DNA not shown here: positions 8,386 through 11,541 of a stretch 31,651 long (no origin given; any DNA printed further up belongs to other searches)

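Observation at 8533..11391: ADP-forming acetyl-CoA synthetase fused to a ferredoxin-NADP reductase-like domain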

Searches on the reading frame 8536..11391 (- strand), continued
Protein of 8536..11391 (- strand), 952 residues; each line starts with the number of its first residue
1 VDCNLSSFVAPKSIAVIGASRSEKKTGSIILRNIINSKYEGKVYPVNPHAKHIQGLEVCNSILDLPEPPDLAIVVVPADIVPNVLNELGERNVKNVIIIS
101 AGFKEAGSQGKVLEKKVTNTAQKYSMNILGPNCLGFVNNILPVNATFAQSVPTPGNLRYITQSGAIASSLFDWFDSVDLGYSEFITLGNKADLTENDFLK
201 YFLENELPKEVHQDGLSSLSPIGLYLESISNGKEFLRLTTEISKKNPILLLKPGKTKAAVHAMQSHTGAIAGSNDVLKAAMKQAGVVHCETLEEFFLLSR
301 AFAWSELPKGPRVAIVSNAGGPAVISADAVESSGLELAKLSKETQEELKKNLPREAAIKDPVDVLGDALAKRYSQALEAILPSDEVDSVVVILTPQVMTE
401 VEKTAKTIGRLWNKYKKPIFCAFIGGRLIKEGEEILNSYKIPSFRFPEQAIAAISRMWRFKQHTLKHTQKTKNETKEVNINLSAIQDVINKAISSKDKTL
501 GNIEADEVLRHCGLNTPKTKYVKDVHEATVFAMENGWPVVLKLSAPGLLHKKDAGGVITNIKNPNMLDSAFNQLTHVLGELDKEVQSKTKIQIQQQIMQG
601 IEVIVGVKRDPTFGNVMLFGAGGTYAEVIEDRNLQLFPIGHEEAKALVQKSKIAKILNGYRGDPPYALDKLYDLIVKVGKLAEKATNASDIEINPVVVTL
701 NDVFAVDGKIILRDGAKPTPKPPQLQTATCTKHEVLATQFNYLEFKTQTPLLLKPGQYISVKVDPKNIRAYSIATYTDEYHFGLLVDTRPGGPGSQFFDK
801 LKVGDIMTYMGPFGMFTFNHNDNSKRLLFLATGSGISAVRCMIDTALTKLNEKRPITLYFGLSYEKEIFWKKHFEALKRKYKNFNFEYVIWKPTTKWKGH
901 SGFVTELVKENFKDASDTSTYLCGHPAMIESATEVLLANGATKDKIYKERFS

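Call 17: search_solved_structures(query=window:8536-11391:-, max_evalue=0.00001)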
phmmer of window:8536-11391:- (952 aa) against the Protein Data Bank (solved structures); distinct sequences matched with E-value up to 0.00001: 49.
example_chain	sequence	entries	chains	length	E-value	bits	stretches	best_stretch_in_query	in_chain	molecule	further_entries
8wzu_A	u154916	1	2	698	1.6e-120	407.1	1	7-698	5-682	4-hydroxybutyrate--CoA ligase [ADP-forming]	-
9y43_A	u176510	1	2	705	2.2e-99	337.2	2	4-458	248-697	3-hydroxypropionate--CoA ligase [ADP-forming]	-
2csu_A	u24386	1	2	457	5.9e-95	322.5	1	6-453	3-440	457aa long hypothetical protein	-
4xyl_A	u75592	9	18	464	4.1e-80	273.4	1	7-461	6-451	alpha subunit of Acyl-CoA synthetase (NDP forming) | Acyl-CoA synthetase (NDP forming) | alpha subunit of acetyl-CoA synthetase (NDP forming)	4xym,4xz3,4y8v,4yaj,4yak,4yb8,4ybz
9it0_A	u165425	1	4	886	1.6e-77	264.8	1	5-708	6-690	Protein acetyltransferase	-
9isq_A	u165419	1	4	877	1.5e-76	261.6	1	5-708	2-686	Protein acetyltransferase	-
7cm9_A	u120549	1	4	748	5.4e-66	226.7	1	12-712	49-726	DMSP lyase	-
1wr2_A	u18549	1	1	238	1.2e-35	126.2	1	491-713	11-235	hypothetical protein PH1789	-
4xyl_B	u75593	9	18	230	2.4e-33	118.6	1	486-713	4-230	beta subunit of Acyl-CoA synthetase (NDP forming) | Uncharacterized protein | beta subunit of acetyl-CoA synthetase (NDP forming)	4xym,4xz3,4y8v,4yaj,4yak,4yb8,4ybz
1tvc_A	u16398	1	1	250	1.1e-21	80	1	753-951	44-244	METHANE MONOOXYGENASE COMPONENT C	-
7qty_A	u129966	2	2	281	8.1e-21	77.2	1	730-946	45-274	Na(+)-translocating NADH-quinone reductase subunit F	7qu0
4u9u_A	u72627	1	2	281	4.1e-20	74.9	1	761-947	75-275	Na(+)-translocating NADH-quinone reductase subunit F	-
8ad4_A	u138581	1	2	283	4.2e-20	74.8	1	761-947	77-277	Na(+)-translocating NADH-quinone reductase subunit F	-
4uaj_A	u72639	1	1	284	4.2e-20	74.8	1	761-947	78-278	Na(+)-translocating NADH-quinone reductase subunit F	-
2eix_A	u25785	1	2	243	4.8e-20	74.6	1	751-932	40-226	NADH-cytochrome b5 reductase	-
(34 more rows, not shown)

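Call 18: find_encoding_contigs(protein=P0120, flank=6000, max_places=1)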
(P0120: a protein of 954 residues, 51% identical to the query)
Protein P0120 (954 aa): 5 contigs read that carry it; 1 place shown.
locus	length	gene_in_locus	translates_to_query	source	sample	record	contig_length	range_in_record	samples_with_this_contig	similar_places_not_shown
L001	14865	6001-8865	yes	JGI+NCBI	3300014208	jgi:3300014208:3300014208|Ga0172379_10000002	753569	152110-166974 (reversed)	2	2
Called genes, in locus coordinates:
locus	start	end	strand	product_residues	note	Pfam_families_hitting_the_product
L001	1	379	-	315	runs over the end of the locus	PF01745:IPT (weak), PF01715:IPPT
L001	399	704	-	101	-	PF01371:Trp_repressor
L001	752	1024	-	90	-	PF00216:Bac_DNA_binding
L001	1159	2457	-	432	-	PF12072:RNase_Y_N, PF01966:HD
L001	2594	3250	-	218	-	PF27462:RecX_N, PF21982:RecX_HTH1 (faint), PF02631:RecX_HTH2, PF21981:RecX_HTH3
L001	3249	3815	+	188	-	-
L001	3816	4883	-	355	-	PF00154:RecA_N, PF06745:ATPase, PF08423:Rad51, PF13481:AAA_25 (faint), PF27531:MT3502_N (weak), PF01637:ATPase_2 (faint), PF21096:RecA_C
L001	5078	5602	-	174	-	-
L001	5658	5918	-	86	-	-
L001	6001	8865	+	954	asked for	PF02629:CoA_binding, PF13380:CoA_binding_2, PF13607:Succ_CoA_lig, PF19045:Ligase_CoA_2, PF13549:ATP-grasp_5, PF00970:FAD_binding_6, PF00175:NAD_binding_1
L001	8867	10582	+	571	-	PF01558:POR, PF01855:POR_N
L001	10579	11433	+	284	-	PF02775:TPP_enzyme_C, PF12367:PFO_beta_C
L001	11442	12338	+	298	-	PF01841:Transglut_core (weak)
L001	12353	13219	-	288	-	PF13688:Reprolysin_5 (weak), PF00413:Peptidase_M10 (weak)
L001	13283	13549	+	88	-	PF13459:Fer4_15, PF13370:Fer4_13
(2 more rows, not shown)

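Call 19: find_encoding_contigs(protein=P0063, flank=6000, max_places=1)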
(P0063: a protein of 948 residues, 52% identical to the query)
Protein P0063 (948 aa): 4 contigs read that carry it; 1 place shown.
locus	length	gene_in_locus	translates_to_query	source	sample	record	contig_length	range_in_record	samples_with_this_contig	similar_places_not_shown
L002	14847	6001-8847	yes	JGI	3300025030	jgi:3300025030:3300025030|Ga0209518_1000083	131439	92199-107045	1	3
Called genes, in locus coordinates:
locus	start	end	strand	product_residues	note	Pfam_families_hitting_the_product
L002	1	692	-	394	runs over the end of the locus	PF11258:DUF3048, PF17479:DUF3048_C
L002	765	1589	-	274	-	PF01326:PPDK_N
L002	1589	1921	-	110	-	PF00391:PEP-utilizers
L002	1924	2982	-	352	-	-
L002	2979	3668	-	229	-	PF00300:His_Phos_1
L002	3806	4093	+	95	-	-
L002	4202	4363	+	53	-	-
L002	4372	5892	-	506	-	PF05496:RuvB_N (faint), PF13541:ChlI, PF00158:Sigma54_activat (weak), PF00493:MCM (faint), PF01078:Mg_chelatase, PF07728:AAA_5, PF13335:Mg_chelatase_C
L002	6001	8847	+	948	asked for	PF02629:CoA_binding, PF13380:CoA_binding_2, PF13607:Succ_CoA_lig, PF19045:Ligase_CoA_2, PF13549:ATP-grasp_5, PF00970:FAD_binding_6, PF00175:NAD_binding_1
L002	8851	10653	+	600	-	PF01558:POR, PF01855:POR_N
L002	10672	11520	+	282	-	PF02775:TPP_enzyme_C, PF12367:PFO_beta_C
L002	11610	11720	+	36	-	-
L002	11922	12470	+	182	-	-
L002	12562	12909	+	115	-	PF13459:Fer4_15, PF13370:Fer4_13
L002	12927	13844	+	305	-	PF00892:EamA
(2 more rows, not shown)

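Call 20: find_encoding_contigs(protein=P0041, flank=6000, max_places=1)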
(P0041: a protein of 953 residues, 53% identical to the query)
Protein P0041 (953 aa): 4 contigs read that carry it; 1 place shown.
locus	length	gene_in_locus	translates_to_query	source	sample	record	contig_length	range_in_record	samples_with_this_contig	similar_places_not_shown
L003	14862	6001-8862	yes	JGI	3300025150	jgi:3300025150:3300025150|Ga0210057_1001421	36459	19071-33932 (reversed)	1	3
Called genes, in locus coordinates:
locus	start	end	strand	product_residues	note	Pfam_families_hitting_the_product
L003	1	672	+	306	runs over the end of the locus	-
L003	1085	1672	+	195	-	-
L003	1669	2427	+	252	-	PF08843:AbiEii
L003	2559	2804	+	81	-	PF04014:MazE_antitoxin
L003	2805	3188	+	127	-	PF02661:Fic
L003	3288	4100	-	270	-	-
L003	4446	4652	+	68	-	PF14282:FlxA (weak)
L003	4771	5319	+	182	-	PF01464:SLT, PF06737:Transglycosylas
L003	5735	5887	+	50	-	-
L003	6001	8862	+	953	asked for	PF02629:CoA_binding, PF13380:CoA_binding_2, PF13607:Succ_CoA_lig, PF19045:Ligase_CoA_2, PF13549:ATP-grasp_5, PF00970:FAD_binding_6, PF00175:NAD_binding_1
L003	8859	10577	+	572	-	PF01558:POR, PF01855:POR_N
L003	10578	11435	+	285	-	PF02775:TPP_enzyme_C, PF12367:PFO_beta_C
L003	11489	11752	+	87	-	PF13459:Fer4_15, PF13370:Fer4_13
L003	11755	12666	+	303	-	PF00892:EamA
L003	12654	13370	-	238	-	PF19927:DUF6390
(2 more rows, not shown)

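Call 21: list_cluster_members(proteins=[P0001, P0012, P0044, P0108])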
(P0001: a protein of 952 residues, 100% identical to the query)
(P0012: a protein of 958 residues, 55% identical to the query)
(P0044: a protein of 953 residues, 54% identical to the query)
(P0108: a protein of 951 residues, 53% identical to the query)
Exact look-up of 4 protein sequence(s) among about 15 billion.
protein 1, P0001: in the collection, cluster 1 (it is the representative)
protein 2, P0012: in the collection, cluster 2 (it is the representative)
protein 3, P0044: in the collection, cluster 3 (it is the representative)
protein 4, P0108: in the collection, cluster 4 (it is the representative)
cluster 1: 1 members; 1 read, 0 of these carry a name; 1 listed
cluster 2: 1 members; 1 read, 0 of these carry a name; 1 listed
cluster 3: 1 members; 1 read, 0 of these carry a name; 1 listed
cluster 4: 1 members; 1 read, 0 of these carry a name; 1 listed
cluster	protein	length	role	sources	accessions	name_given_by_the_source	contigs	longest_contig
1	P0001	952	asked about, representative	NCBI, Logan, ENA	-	-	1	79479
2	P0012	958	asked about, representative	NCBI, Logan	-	-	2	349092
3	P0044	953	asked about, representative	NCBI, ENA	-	-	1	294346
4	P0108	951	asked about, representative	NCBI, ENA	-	-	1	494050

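Call 45: predict_structure(alignment_id=A1)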
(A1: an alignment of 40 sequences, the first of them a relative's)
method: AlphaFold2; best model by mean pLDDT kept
length: 952 residues; sequences in the alignment: 40
mean_pLDDT: 85.7   pTM: 0.68
mean pLDDT of the five models: 85.7, 85.2, 84.5, 82.6, 82.4
residues with pLDDT >= 90: 461; 70-90: 398; 50-70: 61; < 50: 32
segments of 3 or more residues with pLDDT < 50: 255-272, 471-475, 715-722
pLDDT, mean of each block of 10 residues (from residue 1): 79 95 90 92 94 93 93 92 94 92 65 85 90 88 82 82 78 81 84 89 79 76 89 91 94 54 42 73 91 89 92 88 82 91 87 72 74 89 91 73 87 90 77 87 90 95 79 55 87 83 90 92 93 93 79 75 93 89 81 90 89 86 77 84 90 88 88 93 85 91 91 55 76 91 92 91 84 92 91 86 91 87 90 93 94 95 91 95 95 88 89 91 92 93 88 56
secondary structure, 60 per line:
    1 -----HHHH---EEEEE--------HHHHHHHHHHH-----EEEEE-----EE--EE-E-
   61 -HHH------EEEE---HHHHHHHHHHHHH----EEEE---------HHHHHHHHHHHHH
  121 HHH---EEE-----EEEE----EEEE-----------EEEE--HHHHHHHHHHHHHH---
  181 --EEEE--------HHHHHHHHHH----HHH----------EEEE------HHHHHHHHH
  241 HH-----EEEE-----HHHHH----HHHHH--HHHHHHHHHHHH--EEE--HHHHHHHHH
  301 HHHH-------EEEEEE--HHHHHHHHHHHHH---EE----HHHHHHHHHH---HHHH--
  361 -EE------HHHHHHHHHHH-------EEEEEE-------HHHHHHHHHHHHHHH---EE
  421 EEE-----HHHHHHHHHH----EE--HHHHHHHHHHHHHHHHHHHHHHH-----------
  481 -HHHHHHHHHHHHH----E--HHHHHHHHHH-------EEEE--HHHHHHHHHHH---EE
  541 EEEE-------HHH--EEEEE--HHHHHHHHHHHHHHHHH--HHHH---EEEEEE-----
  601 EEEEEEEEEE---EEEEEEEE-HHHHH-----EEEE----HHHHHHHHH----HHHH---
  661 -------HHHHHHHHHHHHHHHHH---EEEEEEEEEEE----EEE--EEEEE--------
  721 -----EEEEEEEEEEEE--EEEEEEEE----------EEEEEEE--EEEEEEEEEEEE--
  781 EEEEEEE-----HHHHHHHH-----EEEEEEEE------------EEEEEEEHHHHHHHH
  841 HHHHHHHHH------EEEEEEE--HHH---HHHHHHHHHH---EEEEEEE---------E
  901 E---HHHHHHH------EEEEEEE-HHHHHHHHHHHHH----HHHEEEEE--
elements in order (helices of 4 or more, strands of 3 or more residues): H6-9 E13-17 H26-36 E42-46 E71-74 H78-90 E95-98 H108-123 E127-129 E135-138 E143-146 E158-161 H164-177 E183-186 H195-204 E222-225 H232-242 E248-251 H257-261 H266-270 H273-284 E287-289 H292-304 E312-317 H320-332 H342-351 H355-358 H370-380 E388-393 H401-415 E419-423 H429-438 H447-469 H482-494 H502-511 E519-522 H525-535 E539-544 E557-561 H564-580 H583-586 E590-595 E601-610 E614-621 H623-627 E633-636 H641-649 H654-657 H668-684 E688-698 E703-705 E708-712 E726-737 E740-747 E758-764 E767-778 E781-787 H793-800 E806-813 E826-832 H833-849 E856-862 H871-880 E884-890 H905-911 E918-924 H926-938 E946-950

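Call 59: fold_search(model_id=the predicted structure, library=pdb)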
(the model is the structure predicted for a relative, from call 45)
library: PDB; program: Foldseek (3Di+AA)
matches with E <= 10: 1461; with E <= 0.001: 547
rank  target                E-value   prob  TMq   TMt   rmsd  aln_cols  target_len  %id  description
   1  9it0_A                1.4e-56  1.00  0.64  0.69  12.7       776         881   26  Liganded-state E.coli PatZ (released 2025-06-04)
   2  9isq_A                3.7e-56  1.00  0.64  0.69  15.5       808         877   25  Apo-state E.coli PatZ (released 2025-06-04)
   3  8wzu_B                6.6e-55  1.00  0.60  0.89   4.0       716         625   30  4-hydroxybutyryl-CoA Synthetase (ADP-forming) from Nitrosopumilus maritimus. (released 2024-06-12)
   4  8wzu_A                3.9e-54  1.00  0.59  0.89   4.1       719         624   30  4-hydroxybutyryl-CoA Synthetase (ADP-forming) from Nitrosopumilus maritimus. (released 2024-06-12)
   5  7cm9_D                1.7e-51  1.00  0.61  0.82   4.9       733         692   26  DMSP lyase DddX (released 2021-05-19)
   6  7cm9_A                2.3e-50  1.00  0.61  0.82   4.8       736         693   26  DMSP lyase DddX (released 2021-05-19)
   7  4xz3_C                9.0e-42  1.00  0.46  0.92   2.6       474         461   31  Ca. Korarchaeum cryptofilum dinucleotide forming Acetyl-coenzyme A synthetase 1 (Se-Met derivative) in complex with co (released 2016-01-27)
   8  4xyl_A                3.4e-41  1.00  0.45  0.89   4.2       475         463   31  Ca. Korarchaeum cryptofilum ACD1 in complex with coenzyme A (released 2016-01-27)
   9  4xym_C                1.2e-40  1.00  0.45  0.90   4.2       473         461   32  Ca. Korarchaeum cryptofilum dinucleotide forming Acetyl-coenzyme A synthetase 1 in complex with coenzyme A, Ca-AMPCP a (released 2016-01-27)
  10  2csu_A                1.5e-40  1.00  0.42  0.88   3.0       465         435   35  Crystal structure of PH0766 from Pyrococcus horikoshii OT3 (released 2006-08-01)
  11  4ybz_C                1.5e-40  1.00  0.45  0.90   4.3       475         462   31  Ca. Korarchaeum cryptofilum dinucleotide forming Acetyl-coenzyme A synthetase 1 in complex with ADP and with phosphory (released 2016-01-27)
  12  4yaj_C                2.8e-40  1.00  0.45  0.91   3.5       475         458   31  Ca. Korarchaeum cryptofilum dinucleotide forming Acetyl-coenzyme A synthetase 1 (apo form) (released 2016-01-27)
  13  4xym_A                3.5e-40  1.00  0.45  0.90   4.1       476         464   31  Ca. Korarchaeum cryptofilum dinucleotide forming Acetyl-coenzyme A synthetase 1 in complex with coenzyme A, Ca-AMPCP a (released 2016-01-27)
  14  2csu_B                1.3e-38  1.00  0.42  0.89   2.9       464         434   36  Crystal structure of PH0766 from Pyrococcus horikoshii OT3 (released 2006-08-01)
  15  9y43_A                1.0e-35  1.00  0.42  0.57   4.6       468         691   29  3-hydroxypropionyl-CoA Synthetase (ADP-forming) from Nitrosopumilus maritimus. (released 2025-10-01)
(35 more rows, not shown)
